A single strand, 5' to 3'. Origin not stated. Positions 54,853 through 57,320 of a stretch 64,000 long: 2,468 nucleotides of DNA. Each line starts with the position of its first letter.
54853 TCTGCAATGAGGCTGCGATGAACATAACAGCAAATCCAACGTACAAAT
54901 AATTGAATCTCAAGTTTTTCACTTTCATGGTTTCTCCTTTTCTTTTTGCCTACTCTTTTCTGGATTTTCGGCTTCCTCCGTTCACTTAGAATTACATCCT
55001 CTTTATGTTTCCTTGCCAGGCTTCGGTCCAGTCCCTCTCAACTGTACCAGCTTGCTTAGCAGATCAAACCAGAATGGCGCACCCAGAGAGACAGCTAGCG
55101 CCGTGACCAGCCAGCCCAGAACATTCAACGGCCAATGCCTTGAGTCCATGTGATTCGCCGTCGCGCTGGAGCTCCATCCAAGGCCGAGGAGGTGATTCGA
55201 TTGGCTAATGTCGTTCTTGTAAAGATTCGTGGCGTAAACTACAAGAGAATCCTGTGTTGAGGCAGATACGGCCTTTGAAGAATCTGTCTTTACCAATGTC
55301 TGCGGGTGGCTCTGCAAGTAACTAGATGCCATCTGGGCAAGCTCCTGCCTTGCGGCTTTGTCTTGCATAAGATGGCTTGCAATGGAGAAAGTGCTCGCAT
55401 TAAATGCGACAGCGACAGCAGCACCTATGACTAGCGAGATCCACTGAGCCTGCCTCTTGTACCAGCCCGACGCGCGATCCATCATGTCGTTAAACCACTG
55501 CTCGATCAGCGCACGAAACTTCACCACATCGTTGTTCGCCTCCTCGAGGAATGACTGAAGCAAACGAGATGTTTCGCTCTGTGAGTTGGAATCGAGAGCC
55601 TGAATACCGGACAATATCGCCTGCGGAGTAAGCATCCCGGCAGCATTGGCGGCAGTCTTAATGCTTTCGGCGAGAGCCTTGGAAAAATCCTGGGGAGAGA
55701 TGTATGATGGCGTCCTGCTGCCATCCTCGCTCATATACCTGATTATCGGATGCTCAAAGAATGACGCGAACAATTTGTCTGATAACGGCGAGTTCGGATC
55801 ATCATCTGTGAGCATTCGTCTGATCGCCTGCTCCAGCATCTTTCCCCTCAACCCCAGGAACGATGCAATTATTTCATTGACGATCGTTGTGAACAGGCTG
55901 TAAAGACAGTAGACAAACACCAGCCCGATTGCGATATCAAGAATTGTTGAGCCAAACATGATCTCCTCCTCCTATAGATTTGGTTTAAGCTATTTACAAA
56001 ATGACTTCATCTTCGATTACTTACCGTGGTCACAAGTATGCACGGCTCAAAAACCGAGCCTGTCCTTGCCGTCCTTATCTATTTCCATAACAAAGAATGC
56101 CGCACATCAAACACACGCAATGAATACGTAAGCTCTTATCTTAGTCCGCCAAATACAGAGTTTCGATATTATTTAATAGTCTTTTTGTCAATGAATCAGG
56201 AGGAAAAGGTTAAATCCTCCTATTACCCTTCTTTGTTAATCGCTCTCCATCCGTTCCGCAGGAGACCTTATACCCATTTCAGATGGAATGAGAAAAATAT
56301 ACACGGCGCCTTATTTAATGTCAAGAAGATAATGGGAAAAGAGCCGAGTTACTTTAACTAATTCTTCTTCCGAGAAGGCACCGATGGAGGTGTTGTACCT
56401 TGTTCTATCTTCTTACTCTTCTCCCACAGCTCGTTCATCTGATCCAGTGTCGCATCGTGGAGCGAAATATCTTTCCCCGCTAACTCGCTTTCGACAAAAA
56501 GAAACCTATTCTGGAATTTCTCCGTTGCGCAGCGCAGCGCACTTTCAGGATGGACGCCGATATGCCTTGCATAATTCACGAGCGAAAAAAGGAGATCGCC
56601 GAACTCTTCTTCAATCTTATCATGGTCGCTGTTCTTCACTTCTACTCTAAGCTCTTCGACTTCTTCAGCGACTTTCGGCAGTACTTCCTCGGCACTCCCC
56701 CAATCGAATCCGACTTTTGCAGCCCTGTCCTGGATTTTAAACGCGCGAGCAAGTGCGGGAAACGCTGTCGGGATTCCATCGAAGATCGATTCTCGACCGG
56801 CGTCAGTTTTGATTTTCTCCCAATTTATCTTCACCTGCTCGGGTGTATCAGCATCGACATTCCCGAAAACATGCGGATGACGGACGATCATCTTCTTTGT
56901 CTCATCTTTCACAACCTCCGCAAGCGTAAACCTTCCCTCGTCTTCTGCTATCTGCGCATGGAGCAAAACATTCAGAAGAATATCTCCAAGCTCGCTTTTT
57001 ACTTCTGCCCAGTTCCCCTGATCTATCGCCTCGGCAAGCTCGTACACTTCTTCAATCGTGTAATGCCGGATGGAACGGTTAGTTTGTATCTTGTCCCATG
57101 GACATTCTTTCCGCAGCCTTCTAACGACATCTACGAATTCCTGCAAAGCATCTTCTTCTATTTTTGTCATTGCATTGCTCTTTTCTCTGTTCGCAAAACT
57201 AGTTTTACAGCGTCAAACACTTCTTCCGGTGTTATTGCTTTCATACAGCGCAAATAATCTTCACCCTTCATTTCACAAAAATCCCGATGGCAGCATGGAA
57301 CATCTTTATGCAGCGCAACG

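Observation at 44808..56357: An ~11.5-kb island of uncharacterised, membrane-centred genes between a WYL regulator and mazG: candidate undescribed conflict or defence locus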

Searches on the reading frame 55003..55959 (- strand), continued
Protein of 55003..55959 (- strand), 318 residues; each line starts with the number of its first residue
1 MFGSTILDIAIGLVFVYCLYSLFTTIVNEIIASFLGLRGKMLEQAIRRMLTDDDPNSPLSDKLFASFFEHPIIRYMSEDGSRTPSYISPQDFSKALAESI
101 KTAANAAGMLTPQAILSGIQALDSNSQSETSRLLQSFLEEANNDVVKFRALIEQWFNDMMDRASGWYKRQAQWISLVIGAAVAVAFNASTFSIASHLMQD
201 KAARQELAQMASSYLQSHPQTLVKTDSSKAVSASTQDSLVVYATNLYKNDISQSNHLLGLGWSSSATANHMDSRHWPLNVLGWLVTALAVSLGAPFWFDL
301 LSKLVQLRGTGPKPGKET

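Call 74: get_annotated_region(hit=H24, flank=5000)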
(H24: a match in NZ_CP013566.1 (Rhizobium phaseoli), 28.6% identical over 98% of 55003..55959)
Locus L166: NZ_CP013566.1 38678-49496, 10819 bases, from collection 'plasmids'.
description: Rhizobium phaseoli strain N831 plasmid pRphaN831c, complete sequence
organism: Rhizobium phaseoli (NCBI taxid 396)
taxonomy: Bacteria; Pseudomonadota; Alphaproteobacteria; Hyphomicrobiales; Rhizobiaceae; Rhizobium; Rhizobium phaseoli
host: -; source: Phaseolus vulgaris,Whole organism,Legume-root nodule,legume-root nodule; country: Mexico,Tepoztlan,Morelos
typing (MOB-suite, as given by PLSDB): conjugative; replicon rep_cluster_287; relaxase MOBQ; mating-pair formation MPF_T
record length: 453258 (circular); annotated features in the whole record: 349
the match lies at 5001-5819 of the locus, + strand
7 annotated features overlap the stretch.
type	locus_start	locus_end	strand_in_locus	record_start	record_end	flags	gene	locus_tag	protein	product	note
CDS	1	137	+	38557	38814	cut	-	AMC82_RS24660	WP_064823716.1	hypothetical protein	-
CDS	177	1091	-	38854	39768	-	-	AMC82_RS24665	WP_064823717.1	SGNH/GDSL hydrolase family protein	-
CDS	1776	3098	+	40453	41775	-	-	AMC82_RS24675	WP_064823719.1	hypothetical protein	-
CDS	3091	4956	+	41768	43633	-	-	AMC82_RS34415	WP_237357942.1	cell wall hydrolase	-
CDS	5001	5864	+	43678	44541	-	-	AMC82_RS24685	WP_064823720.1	hypothetical protein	-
CDS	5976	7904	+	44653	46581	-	-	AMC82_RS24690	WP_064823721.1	metallophosphoesterase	-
CDS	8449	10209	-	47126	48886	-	-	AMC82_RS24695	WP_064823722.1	hypothetical protein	-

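Call 75: get_annotated_region(hit=H27, flank=5000)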
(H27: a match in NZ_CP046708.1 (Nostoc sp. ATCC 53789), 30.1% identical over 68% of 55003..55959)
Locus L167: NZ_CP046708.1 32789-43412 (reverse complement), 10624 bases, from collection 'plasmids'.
description: Nostoc sp. ATCC 53789 plasmid pNsp_e, complete sequence
organism: Nostoc sp. ATCC 53789 (NCBI taxid 76335)
taxonomy: Bacteria; Cyanobacteriota; Cyanophyceae; Nostocales; Nostocaceae; Nostoc; Nostoc sp. ATCC 53789
host: -; source: -; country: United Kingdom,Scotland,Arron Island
typing (MOB-suite, as given by PLSDB): non-mobilizable
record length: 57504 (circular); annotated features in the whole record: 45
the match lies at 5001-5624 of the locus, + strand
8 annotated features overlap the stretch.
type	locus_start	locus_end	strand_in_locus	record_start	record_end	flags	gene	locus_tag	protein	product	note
CDS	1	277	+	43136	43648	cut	mobC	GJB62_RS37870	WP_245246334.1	plasmid mobilization relaxosome protein MobC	-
CDS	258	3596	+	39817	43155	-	-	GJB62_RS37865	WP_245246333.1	relaxase/mobilization nuclease domain-containing protein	-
CDS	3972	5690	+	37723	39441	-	-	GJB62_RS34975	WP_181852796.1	hypothetical protein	-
CDS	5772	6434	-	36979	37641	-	-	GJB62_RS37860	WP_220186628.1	hypothetical protein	-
CDS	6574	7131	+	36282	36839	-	-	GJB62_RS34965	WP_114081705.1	ISAs1 family transposase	-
CDS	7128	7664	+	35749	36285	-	-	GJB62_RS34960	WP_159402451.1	ISAs1 family transposase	-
CDS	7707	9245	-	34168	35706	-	-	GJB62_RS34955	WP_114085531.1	glycoside hydrolase family protein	GO:0016998 - cell wall macromolecule catabolic process [Evidence IEA]; GO:0009253 - peptidoglycan catabolic process ...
CDS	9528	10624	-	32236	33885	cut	-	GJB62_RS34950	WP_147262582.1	hypothetical protein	-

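Call 76: get_annotated_region(hit=H22, flank=5000)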
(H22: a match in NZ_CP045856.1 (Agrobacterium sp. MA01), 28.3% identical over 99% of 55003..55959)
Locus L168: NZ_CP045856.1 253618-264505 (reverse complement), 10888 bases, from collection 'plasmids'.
description: Agrobacterium sp. MA01 plasmid punanmed2, complete sequence
organism: Agrobacterium sp. MA01 (NCBI taxid 2664893)
taxonomy: Bacteria; Pseudomonadota; Alphaproteobacteria; Hyphomicrobiales; Rhizobiaceae; Agrobacterium; Agrobacterium sp. MA01
host: -; source: cell culture,Microcystis culture; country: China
typing (MOB-suite, as given by PLSDB): mobilizable; relaxase MOBQ
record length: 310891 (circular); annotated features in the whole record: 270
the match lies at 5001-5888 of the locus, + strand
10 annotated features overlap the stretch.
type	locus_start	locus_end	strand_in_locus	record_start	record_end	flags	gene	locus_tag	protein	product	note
CDS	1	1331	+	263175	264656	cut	-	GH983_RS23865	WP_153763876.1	hypothetical protein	-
CDS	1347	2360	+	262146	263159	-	-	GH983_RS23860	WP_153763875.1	hypothetical protein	-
CDS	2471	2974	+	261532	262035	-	-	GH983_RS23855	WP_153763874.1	hypothetical protein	-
CDS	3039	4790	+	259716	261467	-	-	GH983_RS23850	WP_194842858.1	vanadium-dependent haloperoxidase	-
CDS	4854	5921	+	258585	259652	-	-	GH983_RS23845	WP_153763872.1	hypothetical protein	-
CDS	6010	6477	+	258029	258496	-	-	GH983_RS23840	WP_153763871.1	transposase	GO:0006310 - DNA recombination [Evidence IEA]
CDS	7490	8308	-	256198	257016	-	-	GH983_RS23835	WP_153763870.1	phosphodiesterase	-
CDS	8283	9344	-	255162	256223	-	-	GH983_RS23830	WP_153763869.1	ABC transporter ATP-binding protein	-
CDS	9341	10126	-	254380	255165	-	-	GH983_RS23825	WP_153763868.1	ABC transporter permease subunit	GO:0055085 - transmembrane transport [Evidence IEA]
CDS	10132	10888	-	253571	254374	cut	-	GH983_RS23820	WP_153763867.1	ABC transporter permease subunit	GO:0055085 - transmembrane transport [Evidence IEA]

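Call 77: search_protein_families(library=pfam, max_evalue=0.001, proteins=[L159:3884-5989:+, L160:11071-12768:+, L160:1387-4998:+, L166:1776-3098:+, L163:622-1644:+, L142:10080-12011:+, L144:9403-10503:+])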
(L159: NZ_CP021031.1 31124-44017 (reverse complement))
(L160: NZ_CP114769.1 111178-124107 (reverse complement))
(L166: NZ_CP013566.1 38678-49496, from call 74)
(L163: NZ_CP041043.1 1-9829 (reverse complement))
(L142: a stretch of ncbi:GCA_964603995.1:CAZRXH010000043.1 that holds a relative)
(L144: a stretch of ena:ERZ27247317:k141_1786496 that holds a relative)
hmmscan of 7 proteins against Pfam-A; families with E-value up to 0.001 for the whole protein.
L159:3884-5989:+ (701 aa): 1 family
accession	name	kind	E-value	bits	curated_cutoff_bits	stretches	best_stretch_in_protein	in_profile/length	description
PF01734.28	Patatin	-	6.6e-07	30.2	27.7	0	27-91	1-46/191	Patatin-like phospholipase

L160:11071-12768:+ (565 aa): 1 family
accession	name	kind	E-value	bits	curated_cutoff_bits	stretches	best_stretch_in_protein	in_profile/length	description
PF01244.27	Peptidase_M19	-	4.4e-07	29.8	26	0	358-515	215-297/319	Membrane dipeptidase (Peptidase family M19)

L160:1387-4998:+ (1203 aa): 3 families
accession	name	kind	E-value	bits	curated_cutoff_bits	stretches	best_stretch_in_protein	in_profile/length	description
PF00041.27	fn3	-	3.9e-07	30.6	25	0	619-648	48-76/84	Fibronectin type III domain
PF16656.11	Pur_ac_phosph_N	-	3e-05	24.9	30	0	603-655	43-93/93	Purple acid Phosphatase, N-terminal domain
PF00754.31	F5_F8_type_C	-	0.00025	21.6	28.2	0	990-1085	13-106/127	F5/8 type C domain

L166:1776-3098:+ (440 aa): 0 families

L163:622-1644:+ (340 aa): 1 family
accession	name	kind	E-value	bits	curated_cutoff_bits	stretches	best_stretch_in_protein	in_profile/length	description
PF01569.27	PAP2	-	0.00057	20.1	27.2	0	182-286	19-115/130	PAP2 superfamily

L142:10080-12011:+ (643 aa): 0 families

L144:9403-10503:+ (366 aa): 0 families

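Call 84: predict_structure(alignment_id=A3)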
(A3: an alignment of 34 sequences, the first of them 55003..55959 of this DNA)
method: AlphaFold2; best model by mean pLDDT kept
length: 318 residues; sequences in the alignment: 34
mean_pLDDT: 73.9   pTM: 0.62
mean pLDDT of the five models: 73.9, 72.7, 71.7, 65.5, 63.5
residues with pLDDT >= 90: 69; 70-90: 121; 50-70: 97; < 50: 31
segments of 3 or more residues with pLDDT < 50: 1-3, 218-239, 316-318
pLDDT, mean of each block of 10 residues (from residue 1): 54 68 70 78 91 74 89 80 83 94 87 92 85 94 95 95 85 80 79 69 62 55 40 46 54 63 73 79 77 62 57 49
secondary structure, 60 per line:
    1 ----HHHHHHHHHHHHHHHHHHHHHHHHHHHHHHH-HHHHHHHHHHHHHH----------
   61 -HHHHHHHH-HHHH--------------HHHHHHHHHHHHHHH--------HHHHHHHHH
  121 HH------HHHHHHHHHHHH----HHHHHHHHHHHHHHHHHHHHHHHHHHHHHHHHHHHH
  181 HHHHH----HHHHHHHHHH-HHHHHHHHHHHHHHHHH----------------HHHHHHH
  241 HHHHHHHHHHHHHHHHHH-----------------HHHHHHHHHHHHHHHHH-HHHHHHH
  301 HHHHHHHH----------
elements in order: H5-35 H37-50 H62-69 H71-74 H89-103 H112-122 H129-140 H145-185 H190-199 H201-217 H234-258 H276-292 H294-308

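Call 87: fold_search(model_id=the predicted structure, library=pdb)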
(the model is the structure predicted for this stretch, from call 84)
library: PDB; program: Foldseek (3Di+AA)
matches with E <= 10: 75; with E <= 0.001: 0
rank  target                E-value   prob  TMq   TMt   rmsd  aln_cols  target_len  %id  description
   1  8uao_A                3.0e-01  0.13  0.13  0.16  25.2       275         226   14  DpHF18 filament (released 2024-04-10)
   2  5yfs_A                8.2e-01  0.30  0.17  0.17   8.7       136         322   11  Crystal structure of ribose-1,5-bisphosphate isomerase mutant C135S from Pyrococcus horikoshii OT3 in complex with rib (released 2018-02-14)
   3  5yft_A                1.2e+00  0.28  0.17  0.16   8.4       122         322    9  Crystal structure of ribose-1,5-bisphosphate isomerase mutant D204N from Pyrococcus horikoshii OT3 in complex with rib (released 2018-02-14)
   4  4wpc_A                1.5e+00  0.05  0.10  0.11  23.9       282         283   13  Crystal structure of Rgd1p F-BAR domain in complex with inositol phosphate (released 2014-12-24)
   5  4zem_B                1.8e+00  0.21  0.16  0.17   8.6       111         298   11  Crystal structure of eIF2B beta from Chaetomium thermophilum (released 2015-09-30)
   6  9cpb_5T               2.0e+00  0.06  0.15  0.15  34.7       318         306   11  Atomic model of bovine Fallopian tube cilia doublet microtubule (48-nm periodicity) (released 2024-10-30)
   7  5yfx                  2.1e+00  0.18  0.16  0.16   8.1       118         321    9  Crystal structure of ribose-1,5-bisphosphate isomerase mutant D204N from Pyrococcus horikoshii OT3 in complex with ribos (released 2018-02-14)
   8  7trj_C                2.1e+00  0.09  0.14  0.14  12.7       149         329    9  The eukaryotic translation initiation factor 2B from Homo sapiens with a H160D mutation in the beta subunit (released 2022-04-27)
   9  3a9c_B                2.3e+00  0.15  0.16  0.16   9.8       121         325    9  Crystal structure of ribose-1,5-bisphosphate isomerase from Thermococcus kodakaraensis KOD1 in complex with ribulose-1 (released 2010-11-03)
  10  5uf7                  2.3e+00  0.05  0.13  0.09  24.9       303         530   12  CRYSTAL STRUCTURE OF MUNC13-1 MUN DOMAIN (released 2017-02-15)
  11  3swh_A                2.5e+00  0.05  0.13  0.14  22.6       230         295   14  Munc13-1, MUN domain, C-terminal module (released 2011-11-02)
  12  4wpc_B                2.6e+00  0.05  0.13  0.14  22.4       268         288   11  Crystal structure of Rgd1p F-BAR domain in complex with inositol phosphate (released 2014-12-24)
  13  5yfj_A                2.7e+00  0.16  0.17  0.17   8.6       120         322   10  Crystal structure of ribose-1,5-bisphosphate isomerase from Pyrococcus horikoshii OT3 in complex with ribulose-1,5-bis (released 2018-02-14)
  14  5dbo_D                2.8e+00  0.15  0.16  0.17   8.6       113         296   12  Crystal structure of the tetrameric eIF2B-beta2-delta2 complex from C. thermophilum (released 2015-10-07)
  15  3a11_B                2.8e+00  0.14  0.17  0.16   9.6       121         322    9  Crystal structure of ribose-1,5-bisphosphate isomerase from Thermococcus kodakaraensis KOD1 (released 2010-03-31)
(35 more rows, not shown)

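Call 88: find_related_loci(query=A3, collection=viral_contigs, flank=6000)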
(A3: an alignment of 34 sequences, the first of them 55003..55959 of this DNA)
Query A3 (318 aa) in viral_contigs; peptide patterns used: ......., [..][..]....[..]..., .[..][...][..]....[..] (x = any residue, [..] = any of these).
18 stretches matched a pattern; 2 encode a relative of the query (tblastn E <= 1e-3); 2 distinct loci.
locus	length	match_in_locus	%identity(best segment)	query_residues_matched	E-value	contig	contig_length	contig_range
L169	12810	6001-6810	33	7-316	7e-39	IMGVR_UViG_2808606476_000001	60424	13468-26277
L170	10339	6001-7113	36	1-220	2e-15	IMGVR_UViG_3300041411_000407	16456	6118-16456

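Call 107: search_protein_families(library=pfam, max_evalue=0.001, proteins=[L169:3563-5620:+, L169:2520-4370:+, L169:6925-7506:+, L169:7121-8662:+, L169:8834-9310:-, L170:631-3045:+, L170:6001-7737:+, L170:7790-10339:+, L170:3282-3680:+, L167:3972-5690:+])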
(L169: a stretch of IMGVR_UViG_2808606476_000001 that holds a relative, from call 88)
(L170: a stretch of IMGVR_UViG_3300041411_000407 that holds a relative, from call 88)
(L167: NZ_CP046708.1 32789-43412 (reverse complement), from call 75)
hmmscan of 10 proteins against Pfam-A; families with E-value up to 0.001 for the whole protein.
L169:3563-5620:+ (685 aa): 2 families
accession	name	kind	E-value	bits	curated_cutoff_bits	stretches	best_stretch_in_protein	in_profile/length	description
PF01555.25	N6_N4_Mtase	-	4.5e-24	86.1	26.7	1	462-656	2-220/221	DNA methylase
PF02195.25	ParB_N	-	0.00013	22.4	26.3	1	279-349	4-79/95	ParB N-terminal domain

L169:2520-4370:+ (616 aa): 2 families
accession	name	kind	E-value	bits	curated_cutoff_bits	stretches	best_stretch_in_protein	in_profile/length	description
PF01555.25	N6_N4_Mtase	-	1.4e-21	77.9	26.7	1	348-580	3-220/221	DNA methylase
PF02195.25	ParB_N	-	9.6e-06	26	26.3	1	155-239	4-93/95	ParB N-terminal domain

L169:6925-7506:+ (193 aa): 0 families

L169:7121-8662:+ (513 aa): 0 families

L169:8834-9310:- (158 aa): 1 family
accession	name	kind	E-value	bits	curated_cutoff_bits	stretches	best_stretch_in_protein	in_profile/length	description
PF11994.14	DUF3489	-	3.2e-31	107.7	29.5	1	81-147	2-68/68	Protein of unknown function (DUF3489)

L170:631-3045:+ (804 aa): 3 families
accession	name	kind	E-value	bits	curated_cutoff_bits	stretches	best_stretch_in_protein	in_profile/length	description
PF05272.17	VapE-like_dom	-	3.3e-80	269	25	1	494-705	1-215/217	Virulence-associated protein E-like domain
PF13362.12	Toprim_3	-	4.1e-07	30.8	27.2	1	267-372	2-93/95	Toprim domain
PF19263.5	DUF5906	-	8.3e-07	30.1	27.6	1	549-653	1-114/114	Family of unknown function (DUF5906)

L170:6001-7737:+ (578 aa): 0 families

L170:7790-10339:+ (849 aa): 0 families

L170:3282-3680:+ (132 aa): 0 families

L167:3972-5690:+ (572 aa): 0 families

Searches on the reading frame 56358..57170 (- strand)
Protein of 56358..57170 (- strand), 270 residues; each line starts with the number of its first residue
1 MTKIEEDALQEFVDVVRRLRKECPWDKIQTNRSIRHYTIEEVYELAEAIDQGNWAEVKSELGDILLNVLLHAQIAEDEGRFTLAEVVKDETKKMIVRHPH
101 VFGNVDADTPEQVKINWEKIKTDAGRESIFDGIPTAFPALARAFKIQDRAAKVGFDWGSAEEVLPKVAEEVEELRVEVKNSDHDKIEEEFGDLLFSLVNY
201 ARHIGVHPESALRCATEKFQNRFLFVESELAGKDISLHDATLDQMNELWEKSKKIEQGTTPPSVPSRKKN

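Call 5: search_protein_families(library=pfam, max_evalue=0.01, proteins=[window:56358-57170:-])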
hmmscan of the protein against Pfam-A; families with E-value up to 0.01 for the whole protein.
window:56358-57170:- (270 aa): 2 families
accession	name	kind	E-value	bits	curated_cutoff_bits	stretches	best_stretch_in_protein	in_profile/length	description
PF03819.22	MazG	-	5.8e-39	132.7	22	2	29-102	1-74/74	MazG nucleotide pyrophosphohydrolase domain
PF01503.22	PRA-PH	-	3.5e-09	37.4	21.3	1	156-212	21-79/86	Phosphoribosyl-ATP pyrophosphohydrolase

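Call 7: search_protein_families(library=padloc, max_evalue=0.01, proteins=[window:56358-57170:-])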
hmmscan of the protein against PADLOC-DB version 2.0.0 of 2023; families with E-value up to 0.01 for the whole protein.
window:56358-57170:- (270 aa): 0 families

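Call 19: find_related_loci(query=window:56358-57170:-, collection=genome_contigs, flank=10000)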
Query window:56358-57170:- (270 aa) in genome_contigs; peptide patterns used: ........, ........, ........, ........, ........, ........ (x = any residue, [..] = any of these).
116 stretches matched a pattern; 43 encode a relative of the query (tblastn E <= 1e-3); 43 distinct loci.
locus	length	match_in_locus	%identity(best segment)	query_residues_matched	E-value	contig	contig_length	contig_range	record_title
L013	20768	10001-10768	84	1-256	2e-147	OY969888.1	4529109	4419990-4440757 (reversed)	MAG: uncultured Bacteroidetes bacterium isolate MFD03726.bin.c.9 genome assembly, chromosome: 1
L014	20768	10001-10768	84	1-256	2e-146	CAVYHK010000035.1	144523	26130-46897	MAG: uncultured Bacteroidetes bacterium isolate MFD03726.bin.1.238 genome assembly, contig: contig_77213, whole genome s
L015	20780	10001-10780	83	1-259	9e-146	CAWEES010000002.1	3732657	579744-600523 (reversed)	MAG: uncultured Bacteroidetes bacterium isolate MFD01188.bin.1.46 genome assembly, contig: contig_4108, whole genome sho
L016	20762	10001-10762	82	1-254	4e-142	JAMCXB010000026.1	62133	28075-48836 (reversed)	MAG: Bacteroidetes bacterium isolate FK_Sedi_B_Bin.45 NODE_1108_length_62133_cov_7.57577, whole genome shotgun sequence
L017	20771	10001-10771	81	1-257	8e-141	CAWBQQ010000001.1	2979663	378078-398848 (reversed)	MAG: uncultured Bacteroidetes bacterium isolate MFD01828.bin.1.43 genome assembly, contig: contig_24171, whole genome sh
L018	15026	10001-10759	81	1-254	3e-137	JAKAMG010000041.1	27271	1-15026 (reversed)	MAG: Bacteroidetes bacterium isolate WY5.bin159 NODE_2621_length_27271_cov_14.681513, whole genome shotgun sequence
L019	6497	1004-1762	80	1-253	2e-131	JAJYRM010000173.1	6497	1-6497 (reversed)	MAG: Bacteroidetes bacterium isolate DX1.bin11 NODE_17946_length_6497_cov_4.086028, whole genome shotgun sequence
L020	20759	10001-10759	78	1-253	4e-129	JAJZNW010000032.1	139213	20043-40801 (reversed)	MAG: Bacteroidetes bacterium isolate MAS4.bin38 NODE_28_length_139213_cov_5.010023, whole genome shotgun sequence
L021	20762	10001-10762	77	1-254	3e-129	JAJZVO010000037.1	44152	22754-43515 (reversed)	MAG: Bacteroidetes bacterium isolate SKS5.bin54 NODE_1399_length_44152_cov_2.184214, whole genome shotgun sequence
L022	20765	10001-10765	51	1-255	2e-84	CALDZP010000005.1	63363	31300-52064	MAG: uncultured Ignavibacteria bacterium isolate H1_Bin_MAXBIN__065_1 genome assembly, contig: c_000000475887, whole gen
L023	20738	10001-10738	52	9-253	4e-82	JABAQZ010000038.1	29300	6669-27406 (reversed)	MAG: Ignavibacteria bacterium isolate Bin_45 c_000000003861, whole genome shotgun sequence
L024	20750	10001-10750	46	8-256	1e-76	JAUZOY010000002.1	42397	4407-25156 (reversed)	MAG: Bacteroidota bacterium isolate bin173(16d) IONDFHPJ_2, whole genome shotgun sequence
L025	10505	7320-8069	48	9-257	1e-76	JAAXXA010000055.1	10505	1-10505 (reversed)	MAG: Bacteroidetes bacterium isolate W9_Combined_metabat2_052 W9_Combined_metabat2_052_NODE_3589, whole genome shotgun s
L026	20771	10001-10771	49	7-257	2e-76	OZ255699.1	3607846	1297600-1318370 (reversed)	MAG: Parvibaculaceae bacterium isolate 17a506e2-2404-489d-92ec-42c0c049ea2c genome assembly, chromosome: 1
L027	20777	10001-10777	49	7-261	6e-76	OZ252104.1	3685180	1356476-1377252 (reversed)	MAG: Parvibaculaceae bacterium isolate 6bc7c56f-dc75-427c-8ddb-83aae1234080 genome assembly, chromosome: 1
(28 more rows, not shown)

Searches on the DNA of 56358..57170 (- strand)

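Call 115: search_rna_families(sources=[L013, L014, L015, L016, L017, L018, L019], threshold=gathering)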
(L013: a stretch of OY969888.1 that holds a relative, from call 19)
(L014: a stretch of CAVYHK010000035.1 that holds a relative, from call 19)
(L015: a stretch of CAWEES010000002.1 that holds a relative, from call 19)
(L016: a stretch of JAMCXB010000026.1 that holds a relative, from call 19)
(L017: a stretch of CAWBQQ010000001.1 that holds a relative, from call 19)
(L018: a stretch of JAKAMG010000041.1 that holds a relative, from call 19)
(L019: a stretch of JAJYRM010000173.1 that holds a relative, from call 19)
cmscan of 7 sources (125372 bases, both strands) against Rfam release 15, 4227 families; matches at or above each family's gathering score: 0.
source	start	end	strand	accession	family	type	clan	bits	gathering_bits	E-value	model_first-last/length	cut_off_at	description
